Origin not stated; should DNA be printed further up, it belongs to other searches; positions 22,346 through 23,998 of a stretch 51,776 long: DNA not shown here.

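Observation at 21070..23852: Sharply AT-rich two-gene insertion wedged between the alaS terminator and the rpe stop codon: candidate uncharacterised accessory system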

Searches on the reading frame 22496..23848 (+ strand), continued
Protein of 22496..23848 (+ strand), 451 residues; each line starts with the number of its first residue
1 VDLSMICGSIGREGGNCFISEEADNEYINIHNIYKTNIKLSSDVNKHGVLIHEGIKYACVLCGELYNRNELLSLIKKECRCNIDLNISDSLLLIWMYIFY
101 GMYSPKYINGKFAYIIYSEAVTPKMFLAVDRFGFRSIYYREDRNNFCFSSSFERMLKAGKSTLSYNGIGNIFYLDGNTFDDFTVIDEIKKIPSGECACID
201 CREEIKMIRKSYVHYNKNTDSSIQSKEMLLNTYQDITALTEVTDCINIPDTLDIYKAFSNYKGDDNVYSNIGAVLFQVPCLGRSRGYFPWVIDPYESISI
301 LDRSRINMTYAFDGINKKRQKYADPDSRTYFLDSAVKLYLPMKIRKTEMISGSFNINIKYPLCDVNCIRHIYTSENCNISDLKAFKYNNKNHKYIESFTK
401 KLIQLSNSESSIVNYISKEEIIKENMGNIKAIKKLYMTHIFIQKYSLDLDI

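Call 49: search_protein_families(library=ncbifam, proteins=[P0157, P0158, P0015, P0017], max_evalue=0.00001)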
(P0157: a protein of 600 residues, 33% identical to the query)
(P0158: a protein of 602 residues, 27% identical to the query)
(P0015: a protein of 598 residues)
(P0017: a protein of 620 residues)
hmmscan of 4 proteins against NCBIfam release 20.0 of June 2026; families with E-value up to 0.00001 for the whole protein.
P0157 (600 aa): 9 families
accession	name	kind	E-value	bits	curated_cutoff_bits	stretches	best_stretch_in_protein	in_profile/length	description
TIGR01536.1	asn_synth_AEB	equivalog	9.7e-152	506.6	267.1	1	2-519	1-517/517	asparagine synthase (glutamine-hydrolyzing)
TIGR03104.1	trio_amidotrans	equivalog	3.8e-100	335.8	570.1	1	1-563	1-565/589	N-acetylglutaminylglutamine amidotransferase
TIGR03108.1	eps_aminotran_1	hypoth_equivalog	1.2e-91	308.4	816.9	2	1-381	1-376/628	XrtA/PEP-CTERM system amidotransferase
NF006949.0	PRK09431.1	equivalog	2.8e-91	306.7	499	3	1-161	1-167/554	asparagine synthase B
NF033535.1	lass_lactam_cya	exception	4.3e-64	217.2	525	2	1-326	1-325/668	lasso peptide isopeptide bond-forming cyclase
NF033561.1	macrolact_Ik_Al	subfamily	6.5e-18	64.6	300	1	116-291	80-252/561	albusnodin/ikarugamycin family macrolactam cyclase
TIGR01134.1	purF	equivalog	7.2e-14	52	350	1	36-162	59-203/432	amidophosphoribosyltransferase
NF001484.0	PRK00331.1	subfamily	2.4e-09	36.1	381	1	15-251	46-287/601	isomerizing glutamine--fructose-6-phosphate transaminase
TIGR01135.1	glmS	equivalog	1.1e-07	30.7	418.05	1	37-163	60-201/607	glutamine--fructose-6-phosphate transaminase (isomerizing)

P0158 (602 aa): 8 families
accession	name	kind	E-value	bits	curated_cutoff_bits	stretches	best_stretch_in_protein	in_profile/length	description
TIGR01536.1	asn_synth_AEB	equivalog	4.1e-151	504.5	267.1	1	2-521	1-517/517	asparagine synthase (glutamine-hydrolyzing)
TIGR03104.1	trio_amidotrans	equivalog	2.4e-96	323.3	570.1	1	1-566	1-566/589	N-acetylglutaminylglutamine amidotransferase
NF006949.0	PRK09431.1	equivalog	1.2e-92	311.3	499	3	1-161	1-167/554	asparagine synthase B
TIGR03108.1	eps_aminotran_1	hypoth_equivalog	7.3e-86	289.2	816.9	2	1-390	1-388/628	XrtA/PEP-CTERM system amidotransferase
NF033535.1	lass_lactam_cya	exception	2.3e-61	208.2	525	2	1-320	1-320/668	lasso peptide isopeptide bond-forming cyclase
NF033561.1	macrolact_Ik_Al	subfamily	8.3e-15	54.4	300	1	116-276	80-239/561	albusnodin/ikarugamycin family macrolactam cyclase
TIGR01134.1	purF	equivalog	1.8e-14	53.9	350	1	43-160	66-200/432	amidophosphoribosyltransferase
NF001484.0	PRK00331.1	subfamily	4e-08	32.1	381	0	65-161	93-200/601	isomerizing glutamine--fructose-6-phosphate transaminase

P0015 (598 aa): 6 families
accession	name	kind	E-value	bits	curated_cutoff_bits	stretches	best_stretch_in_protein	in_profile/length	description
TIGR01536.1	asn_synth_AEB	equivalog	7.3e-79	266.1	267.1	1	11-519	16-514/517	asparagine synthase (glutamine-hydrolyzing)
TIGR03104.1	trio_amidotrans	equivalog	3.5e-52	177.4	570.1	1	11-526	16-524/589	N-acetylglutaminylglutamine amidotransferase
TIGR03108.1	eps_aminotran_1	hypoth_equivalog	4.3e-52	177.7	816.9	1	3-375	9-373/628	XrtA/PEP-CTERM system amidotransferase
NF033535.1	lass_lactam_cya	exception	5.2e-48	164.1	525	1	10-291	15-297/668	lasso peptide isopeptide bond-forming cyclase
NF006949.0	PRK09431.1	equivalog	1.9e-39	135.6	499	1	3-164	9-168/554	asparagine synthase B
NF033561.1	macrolact_Ik_Al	subfamily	3.1e-06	26.1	300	0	115-276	79-236/561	albusnodin/ikarugamycin family macrolactam cyclase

P0017 (620 aa): 8 families
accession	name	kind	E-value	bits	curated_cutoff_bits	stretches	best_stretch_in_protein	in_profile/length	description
TIGR01536.1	asn_synth_AEB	equivalog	4.1e-135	451.7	267.1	1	2-549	1-517/517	asparagine synthase (glutamine-hydrolyzing)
TIGR03108.1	eps_aminotran_1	hypoth_equivalog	9.8e-128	427.5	816.9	2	1-373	1-376/628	XrtA/PEP-CTERM system amidotransferase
TIGR03104.1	trio_amidotrans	equivalog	1.1e-114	383.9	570.1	2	1-375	1-384/589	N-acetylglutaminylglutamine amidotransferase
NF033535.1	lass_lactam_cya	exception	2.4e-91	307.3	525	2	1-368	1-376/668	lasso peptide isopeptide bond-forming cyclase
NF006949.0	PRK09431.1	equivalog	5.6e-87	292.5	499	3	1-162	1-166/554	asparagine synthase B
NF033561.1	macrolact_Ik_Al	subfamily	5.6e-24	84.6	300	2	121-372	83-335/561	albusnodin/ikarugamycin family macrolactam cyclase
TIGR01134.1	purF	equivalog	6.8e-08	32.3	350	1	36-158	60-196/432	amidophosphoribosyltransferase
NF001484.0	PRK00331.1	subfamily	8.8e-06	24.4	381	0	9-163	36-200/601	isomerizing glutamine--fructose-6-phosphate transaminase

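Call 54: search_solved_structures(query=A2, max_evalue=0.001, show_alignments=1)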
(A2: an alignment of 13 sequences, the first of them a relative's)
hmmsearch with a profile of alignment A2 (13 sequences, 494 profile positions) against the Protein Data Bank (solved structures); distinct sequences matched with E-value up to 0.001: 2.
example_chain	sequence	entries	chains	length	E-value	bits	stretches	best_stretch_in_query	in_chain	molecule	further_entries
7ylz_A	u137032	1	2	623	2.5e-11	46.4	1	66-189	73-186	hydroxyamidotransferase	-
1ct9_A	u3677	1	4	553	3.5e-06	29.4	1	64-171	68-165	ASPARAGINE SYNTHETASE B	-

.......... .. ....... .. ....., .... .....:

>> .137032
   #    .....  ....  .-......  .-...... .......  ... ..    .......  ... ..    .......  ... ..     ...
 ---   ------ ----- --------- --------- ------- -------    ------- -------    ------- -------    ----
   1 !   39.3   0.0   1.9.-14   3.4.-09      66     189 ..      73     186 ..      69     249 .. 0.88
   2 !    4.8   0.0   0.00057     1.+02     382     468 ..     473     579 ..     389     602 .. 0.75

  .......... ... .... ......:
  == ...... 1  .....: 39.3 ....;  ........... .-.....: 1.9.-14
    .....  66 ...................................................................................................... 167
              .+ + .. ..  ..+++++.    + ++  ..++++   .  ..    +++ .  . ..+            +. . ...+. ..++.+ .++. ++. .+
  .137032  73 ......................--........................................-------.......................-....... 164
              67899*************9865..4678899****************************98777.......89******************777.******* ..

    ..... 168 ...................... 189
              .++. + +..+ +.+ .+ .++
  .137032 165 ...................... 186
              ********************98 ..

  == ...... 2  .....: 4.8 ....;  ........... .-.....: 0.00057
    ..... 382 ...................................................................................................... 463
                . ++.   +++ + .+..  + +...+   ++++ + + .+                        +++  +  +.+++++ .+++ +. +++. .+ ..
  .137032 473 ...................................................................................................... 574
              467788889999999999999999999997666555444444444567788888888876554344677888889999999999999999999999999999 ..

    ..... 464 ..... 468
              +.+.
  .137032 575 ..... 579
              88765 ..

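Call 77: predict_structure(alignment_id=A5)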
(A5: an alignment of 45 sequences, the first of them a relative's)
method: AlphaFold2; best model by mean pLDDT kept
length: 447 residues; sequences in the alignment: 45
mean_pLDDT: 83.5   pTM: 0.85
mean pLDDT of the five models: 83.5, 82.2, 81.7, 81.3, 80.1
residues with pLDDT >= 90: 210; 70-90: 167; 50-70: 40; < 50: 30
segments of 3 or more residues with pLDDT < 50: 214-233, 374-383
pLDDT, mean of each block of 10 residues (from residue 1): 83 60 75 80 89 95 95 89 94 96 96 92 95 92 93 92 93 90 95 92 91 46 37 62 79 77 80 63 76 93 90 88 83 89 88 87 82 50 56 89 94 96 91 94 92
secondary structure, 60 per line:
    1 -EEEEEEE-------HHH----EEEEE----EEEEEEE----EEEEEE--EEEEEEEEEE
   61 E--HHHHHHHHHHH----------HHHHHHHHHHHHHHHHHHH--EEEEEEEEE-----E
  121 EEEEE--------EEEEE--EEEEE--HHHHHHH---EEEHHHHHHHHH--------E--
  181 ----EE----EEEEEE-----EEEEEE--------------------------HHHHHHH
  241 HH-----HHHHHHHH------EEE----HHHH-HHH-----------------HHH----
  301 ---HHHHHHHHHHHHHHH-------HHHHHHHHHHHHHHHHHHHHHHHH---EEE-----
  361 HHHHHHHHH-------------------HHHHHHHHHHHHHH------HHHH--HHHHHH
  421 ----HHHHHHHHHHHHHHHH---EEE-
elements in order: E2-8 E23-27 E32-38 E43-48 E51-61 H64-74 H85-103 E106-114 E120-125 E134-138 E141-145 H148-154 E158-160 H161-169 E191-196 E202-207 H234-242 H248-255 E262-264 H269-272 H304-318 H326-349 E353-355 H361-369 H389-402 H409-412 H415-420 H425-440 E444-446
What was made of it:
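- Tried and rejected: A 45-sequence alignment worked (call 77).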

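Call 79: fold_search(model_id=the predicted structure, library=pdb)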
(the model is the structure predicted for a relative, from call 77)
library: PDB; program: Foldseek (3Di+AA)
matches with E <= 10: 287; with E <= 0.001: 72
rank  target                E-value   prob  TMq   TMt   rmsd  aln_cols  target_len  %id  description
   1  7ylz_B                1.4e-15  1.00  0.77  0.61   5.8       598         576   12  Unliganded form of hydroxyamidotransferase TsnB9 (released 2023-05-31)
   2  7ylz_A                7.1e-15  1.00  0.75  0.60   5.5       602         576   11  Unliganded form of hydroxyamidotransferase TsnB9 (released 2023-05-31)
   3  1m1z_A                3.3e-12  1.00  0.42  0.40  15.3       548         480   12  BETA-LACTAM SYNTHETASE APO ENZYME (released 2002-10-23)
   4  1mc1_A                8.7e-12  1.00  0.42  0.39  15.0       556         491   13  BETA-LACTAM SYNTHETASE WITH PRODUCT (DGPC), AMP AND PPI (released 2002-10-23)
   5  1mbz_A                1.0e-11  1.00  0.43  0.39  14.8       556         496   13  BETA-LACTAM SYNTHETASE WITH TRAPPED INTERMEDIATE (released 2002-10-23)
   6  1mb9_B                1.3e-11  1.00  0.41  0.38  15.0       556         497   12  BETA-LACTAM SYNTHETASE COMPLEXED WITH ATP (released 2002-10-23)
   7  1mbz_B                1.4e-11  1.00  0.45  0.41  12.8       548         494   11  BETA-LACTAM SYNTHETASE WITH TRAPPED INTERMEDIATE (released 2002-10-23)
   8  1mb9_A                2.3e-11  1.00  0.41  0.38  15.4       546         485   12  BETA-LACTAM SYNTHETASE COMPLEXED WITH ATP (released 2002-10-23)
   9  1jgt_A                2.8e-11  1.00  0.42  0.38  15.4       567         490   12  CRYSTAL STRUCTURE OF BETA-LACTAM SYNTHETASE (released 2001-12-28)
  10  1m1z_B                3.5e-11  1.00  0.43  0.40  14.8       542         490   12  BETA-LACTAM SYNTHETASE APO ENZYME (released 2002-10-23)
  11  1q15_D                4.3e-11  1.00  0.42  0.40  16.7       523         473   12  Carbapenam Synthetase (released 2003-11-04)
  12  1jgt_B                8.6e-11  1.00  0.42  0.38  15.0       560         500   12  CRYSTAL STRUCTURE OF BETA-LACTAM SYNTHETASE (released 2001-12-28)
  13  1mc1_B                1.4e-10  1.00  0.42  0.39  14.3       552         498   12  BETA-LACTAM SYNTHETASE WITH PRODUCT (DGPC), AMP AND PPI (released 2002-10-23)
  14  1q15_A                2.5e-10  1.00  0.42  0.39  15.8       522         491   12  Carbapenam Synthetase (released 2003-11-04)
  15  1q19_A                6.5e-10  1.00  0.44  0.40  15.4       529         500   12  Carbapenam Synthetase (released 2003-11-04)
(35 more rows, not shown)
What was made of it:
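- On AsnB structural superfamily (fold level): The AF2 model has pLDDT 83.5 and matches 7ylz at TM 0.77 (calls 77, 79).
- Closest known: TsnB9 hydroxyamidotransferase. Same: These are the best structural matches: TM 0.77 to 7ylz and E 1e-15 to 1e-10 for the group (call 79).
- The fold is confirmed by the model and Foldseek (calls 77, 79).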

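Call 81: find_encoding_contigs(protein=P0015, flank=6000, max_places=3)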
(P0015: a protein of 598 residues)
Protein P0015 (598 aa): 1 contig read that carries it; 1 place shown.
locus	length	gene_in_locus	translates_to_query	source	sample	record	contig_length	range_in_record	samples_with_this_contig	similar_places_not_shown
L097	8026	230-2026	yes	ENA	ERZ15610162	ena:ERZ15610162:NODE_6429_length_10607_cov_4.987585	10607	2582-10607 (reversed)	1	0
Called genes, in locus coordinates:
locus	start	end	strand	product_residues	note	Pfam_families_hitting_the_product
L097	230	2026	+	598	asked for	PF13522:GATase_6, PF13537:GATase_7, PF00733:Asn_synthase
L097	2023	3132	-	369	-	PF14286:DHHW (faint)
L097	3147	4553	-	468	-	PF03062:MBOAT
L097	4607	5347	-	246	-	-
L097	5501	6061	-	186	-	PF00440:TetR_N (weak)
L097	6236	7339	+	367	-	PF01817:CM_2, PF00800:PDT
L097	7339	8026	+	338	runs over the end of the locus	PF13685:Fe-ADH_2 (weak), PF01761:DHQ_synthase, PF24621:DHQS_C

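Call 82: find_encoding_contigs(protein=P0014, flank=6000, max_places=3)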
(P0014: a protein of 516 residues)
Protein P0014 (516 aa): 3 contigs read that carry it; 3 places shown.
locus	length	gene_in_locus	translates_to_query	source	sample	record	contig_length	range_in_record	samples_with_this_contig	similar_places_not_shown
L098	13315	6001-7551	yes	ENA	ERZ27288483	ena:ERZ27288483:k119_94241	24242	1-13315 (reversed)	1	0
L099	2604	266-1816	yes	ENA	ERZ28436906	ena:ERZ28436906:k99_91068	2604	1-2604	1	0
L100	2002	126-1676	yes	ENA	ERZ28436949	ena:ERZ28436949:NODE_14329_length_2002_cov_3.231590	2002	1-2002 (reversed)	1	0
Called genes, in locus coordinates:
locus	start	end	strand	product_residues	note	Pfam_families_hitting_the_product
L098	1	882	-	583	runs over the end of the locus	PF05833:NFACT_N, PF05670:NFACT-R_1, PF18297:NFACT-R_2 (weak)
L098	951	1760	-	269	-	PF00702:Hydrolase, PF13344:Hydrolase_6, PF13242:Hydrolase_like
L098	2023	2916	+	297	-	PF01869:BcrAD_BadFG, PF03630:Fumble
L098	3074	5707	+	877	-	PF01411:tRNA-synt_2c, PF07973:tRNA_SAD, PF02272:DHHA1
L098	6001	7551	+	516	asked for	PF13522:GATase_6, PF13537:GATase_7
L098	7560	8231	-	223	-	PF00834:Ribul_P_3_epim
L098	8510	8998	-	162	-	PF02542:YgbB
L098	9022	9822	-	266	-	PF01128:IspD, PF12804:NTP_transf_3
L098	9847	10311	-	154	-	PF02502:LacAB_rpiB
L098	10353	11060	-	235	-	PF00814:TsaD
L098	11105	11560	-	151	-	PF02367:TsaE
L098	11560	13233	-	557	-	PF01268:FTHFS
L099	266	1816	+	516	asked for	PF13522:GATase_6, PF13537:GATase_7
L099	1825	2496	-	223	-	PF00834:Ribul_P_3_epim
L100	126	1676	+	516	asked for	PF13522:GATase_6, PF13537:GATase_7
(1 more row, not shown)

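Call 83: find_encoding_contigs(protein=P0010, flank=6000, max_places=3)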
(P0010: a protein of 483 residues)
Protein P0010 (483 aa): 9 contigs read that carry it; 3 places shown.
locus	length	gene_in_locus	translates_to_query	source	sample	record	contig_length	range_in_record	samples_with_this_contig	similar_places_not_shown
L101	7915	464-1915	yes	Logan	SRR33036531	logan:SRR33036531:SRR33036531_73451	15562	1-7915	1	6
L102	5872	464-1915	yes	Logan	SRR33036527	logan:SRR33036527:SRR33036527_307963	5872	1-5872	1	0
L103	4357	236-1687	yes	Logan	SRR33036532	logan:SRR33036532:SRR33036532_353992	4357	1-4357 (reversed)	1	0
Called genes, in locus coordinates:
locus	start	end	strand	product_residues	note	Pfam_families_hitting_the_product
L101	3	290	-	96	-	?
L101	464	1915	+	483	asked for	PF13537:GATase_7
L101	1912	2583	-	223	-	PF00834:Ribul_P_3_epim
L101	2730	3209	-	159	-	PF02542:YgbB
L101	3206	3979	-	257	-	PF01128:IspD, PF12804:NTP_transf_3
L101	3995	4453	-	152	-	PF02502:LacAB_rpiB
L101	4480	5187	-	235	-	PF00814:TsaD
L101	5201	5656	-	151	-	PF02367:TsaE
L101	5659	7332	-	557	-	PF01268:FTHFS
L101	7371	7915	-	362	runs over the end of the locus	PF01381:HTH_3, PF12844:HTH_19, PF13443:HTH_26 (weak), PF13560:HTH_31 (weak), PF13428:TPR_14 (faint)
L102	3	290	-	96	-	?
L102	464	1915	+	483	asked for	PF13537:GATase_7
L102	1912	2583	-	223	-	PF00834:Ribul_P_3_epim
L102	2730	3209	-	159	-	PF02542:YgbB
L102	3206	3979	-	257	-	PF01128:IspD, PF12804:NTP_transf_3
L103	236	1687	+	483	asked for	PF13537:GATase_7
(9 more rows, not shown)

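Call 90: list_cluster_members(proteins=[P0013, P0001, P0006])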
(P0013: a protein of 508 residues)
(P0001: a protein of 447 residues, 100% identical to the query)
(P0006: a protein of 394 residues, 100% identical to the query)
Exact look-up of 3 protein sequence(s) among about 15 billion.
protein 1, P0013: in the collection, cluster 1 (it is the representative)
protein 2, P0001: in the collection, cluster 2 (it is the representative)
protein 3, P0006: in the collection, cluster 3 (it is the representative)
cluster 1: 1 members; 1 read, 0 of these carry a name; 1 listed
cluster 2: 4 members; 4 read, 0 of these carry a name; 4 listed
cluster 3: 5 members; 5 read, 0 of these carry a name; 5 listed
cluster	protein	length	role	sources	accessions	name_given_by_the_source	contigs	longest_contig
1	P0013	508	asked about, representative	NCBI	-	-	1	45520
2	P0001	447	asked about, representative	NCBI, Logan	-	-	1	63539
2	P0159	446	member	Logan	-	-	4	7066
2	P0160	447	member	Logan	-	-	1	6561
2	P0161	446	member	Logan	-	-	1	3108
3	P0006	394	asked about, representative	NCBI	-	-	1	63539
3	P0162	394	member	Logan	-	-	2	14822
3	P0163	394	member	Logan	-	-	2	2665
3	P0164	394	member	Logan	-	-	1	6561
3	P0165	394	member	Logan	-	-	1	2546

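Call 91: find_encoding_contigs(protein=P0159, flank=5000, max_places=4)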
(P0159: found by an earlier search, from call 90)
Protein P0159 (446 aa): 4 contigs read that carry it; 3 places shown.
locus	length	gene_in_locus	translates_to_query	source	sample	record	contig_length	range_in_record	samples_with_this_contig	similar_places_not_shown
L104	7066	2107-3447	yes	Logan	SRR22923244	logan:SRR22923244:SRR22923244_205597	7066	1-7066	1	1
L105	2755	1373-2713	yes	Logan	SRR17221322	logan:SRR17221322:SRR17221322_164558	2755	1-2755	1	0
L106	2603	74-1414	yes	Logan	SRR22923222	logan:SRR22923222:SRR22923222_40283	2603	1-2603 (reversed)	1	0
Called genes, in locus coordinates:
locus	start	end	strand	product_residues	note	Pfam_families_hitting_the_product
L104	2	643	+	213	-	?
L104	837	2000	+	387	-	-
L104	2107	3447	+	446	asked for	PF13522:GATase_6 (weak), PF13537:GATase_7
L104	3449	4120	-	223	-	PF00834:Ribul_P_3_epim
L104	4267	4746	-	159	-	PF02542:YgbB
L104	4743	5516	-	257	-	PF01128:IspD, PF12804:NTP_transf_3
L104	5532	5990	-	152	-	PF02502:LacAB_rpiB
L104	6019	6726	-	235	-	PF00814:TsaD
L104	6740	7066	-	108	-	?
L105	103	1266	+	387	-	-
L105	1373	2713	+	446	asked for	PF13522:GATase_6 (weak), PF13537:GATase_7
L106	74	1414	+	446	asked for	PF13522:GATase_6 (weak), PF13537:GATase_7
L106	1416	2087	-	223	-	PF00834:Ribul_P_3_epim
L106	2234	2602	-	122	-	?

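Call 99: fold_search(model_id=the predicted structure, library=viral)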
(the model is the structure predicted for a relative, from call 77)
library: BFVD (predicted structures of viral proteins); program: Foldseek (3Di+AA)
matches with E <= 10: 174; with E <= 0.001: 22
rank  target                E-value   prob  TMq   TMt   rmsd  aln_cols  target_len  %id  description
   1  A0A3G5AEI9            1.2e-10  1.00  0.38  0.22  18.8       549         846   11  Glutamine amidotransferase type-2 domain-containing protein [Hyperionvirus sp.]
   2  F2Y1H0                2.6e-10  1.00  0.42  0.46  15.1       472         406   11  (no name in the UniProt tables at hand)
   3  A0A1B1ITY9            3.5e-09  1.00  0.40  0.41  16.3       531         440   14  (no name in the UniProt tables at hand)
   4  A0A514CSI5            6.0e-09  1.00  0.41  0.43  13.2       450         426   14  asparagine synthase (glutamine-hydrolyzing) [Achromobacter phage Motura]
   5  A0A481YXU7            1.8e-08  1.00  0.31  0.39  17.9       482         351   11  asparagine synthase (glutamine-hydrolyzing) (Fragment) [Marseillevirus LCMAC202]
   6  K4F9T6                2.4e-07  1.00  0.28  0.19  15.0       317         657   12  Glutamine transaminase [Cronobacter phage vB_CsaP_GAP52]
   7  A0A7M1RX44            4.1e-07  1.00  0.31  0.28  11.4       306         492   14  Glutamine amidotransferase [uncultured phage cr108_1]
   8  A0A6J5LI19            1.6e-06  1.00  0.24  0.27  11.3       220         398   14  Gn_AT_II domain containing protein [uncultured Caudovirales phage]
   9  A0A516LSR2            1.7e-06  1.00  0.27  0.32  11.5       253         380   13  (no name in the UniProt tables at hand)
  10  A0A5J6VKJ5            6.2e-06  1.00  0.29  0.22  18.9       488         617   10  glutamine--fructose-6-phosphate transaminase (isomerizing) [Megaviridae environmental sample]
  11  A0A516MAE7            9.5e-06  1.00  0.30  0.38  14.6       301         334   14  (no name in the UniProt tables at hand)
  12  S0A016                1.3e-05  1.00  0.30  0.22  13.8       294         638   12  glutamine--fructose-6-phosphate transaminase (isomerizing) [Cellulophaga phage phi14:2]
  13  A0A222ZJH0            1.6e-05  1.00  0.27  0.40   8.5       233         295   10  glutamine--fructose-6-phosphate transaminase (isomerizing) [Arthrobacter phage Wheelbite]
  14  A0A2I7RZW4            2.4e-05  1.00  0.28  0.26  13.1       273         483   13  (no name in the UniProt tables at hand)
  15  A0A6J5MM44            3.4e-05  1.00  0.30  0.49   8.3       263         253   10  glutamine--fructose-6-phosphate transaminase (isomerizing) [uncultured Caudovirales phage]
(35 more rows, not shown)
